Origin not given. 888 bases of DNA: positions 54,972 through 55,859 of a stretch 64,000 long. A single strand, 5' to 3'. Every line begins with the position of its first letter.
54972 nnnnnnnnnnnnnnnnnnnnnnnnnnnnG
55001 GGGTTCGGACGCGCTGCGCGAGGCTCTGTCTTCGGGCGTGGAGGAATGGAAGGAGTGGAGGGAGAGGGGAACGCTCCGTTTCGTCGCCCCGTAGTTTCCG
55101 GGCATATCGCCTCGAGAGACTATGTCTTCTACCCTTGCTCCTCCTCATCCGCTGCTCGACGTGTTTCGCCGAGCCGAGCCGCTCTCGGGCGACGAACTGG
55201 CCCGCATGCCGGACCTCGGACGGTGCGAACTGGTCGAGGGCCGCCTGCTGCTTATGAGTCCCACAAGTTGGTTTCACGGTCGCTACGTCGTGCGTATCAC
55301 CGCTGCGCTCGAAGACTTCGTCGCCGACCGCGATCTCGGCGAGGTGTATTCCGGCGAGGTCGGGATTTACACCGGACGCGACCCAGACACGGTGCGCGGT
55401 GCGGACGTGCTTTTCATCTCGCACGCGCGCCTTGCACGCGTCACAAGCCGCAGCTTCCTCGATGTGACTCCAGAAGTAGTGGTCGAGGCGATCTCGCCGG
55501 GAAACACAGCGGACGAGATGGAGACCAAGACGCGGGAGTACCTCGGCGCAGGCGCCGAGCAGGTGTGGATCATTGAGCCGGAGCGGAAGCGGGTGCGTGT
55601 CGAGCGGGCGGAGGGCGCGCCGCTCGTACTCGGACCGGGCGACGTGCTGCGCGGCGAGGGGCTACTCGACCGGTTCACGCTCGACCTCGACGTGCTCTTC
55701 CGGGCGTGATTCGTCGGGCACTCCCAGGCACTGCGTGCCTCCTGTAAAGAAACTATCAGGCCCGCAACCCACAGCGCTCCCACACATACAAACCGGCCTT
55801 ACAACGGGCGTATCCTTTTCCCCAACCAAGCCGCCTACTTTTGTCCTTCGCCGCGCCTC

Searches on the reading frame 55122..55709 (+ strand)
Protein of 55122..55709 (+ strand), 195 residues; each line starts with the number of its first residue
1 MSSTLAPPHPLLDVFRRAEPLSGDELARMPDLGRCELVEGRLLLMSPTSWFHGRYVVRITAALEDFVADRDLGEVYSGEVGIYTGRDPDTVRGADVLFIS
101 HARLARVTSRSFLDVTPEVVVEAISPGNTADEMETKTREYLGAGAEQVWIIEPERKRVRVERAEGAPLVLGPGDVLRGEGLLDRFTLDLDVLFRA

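Call 7: search_protein_families(library=pfam, proteins=[window:55122-55709:+], max_evalue=0.01)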
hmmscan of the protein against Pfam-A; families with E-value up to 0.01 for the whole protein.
window:55122-55709:+ (195 aa): 1 family
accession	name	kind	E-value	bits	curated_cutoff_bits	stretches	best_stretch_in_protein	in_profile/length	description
PF05685.18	Uma2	-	1e-27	97.2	27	1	25-188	3-170/172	Putative restriction endonuclease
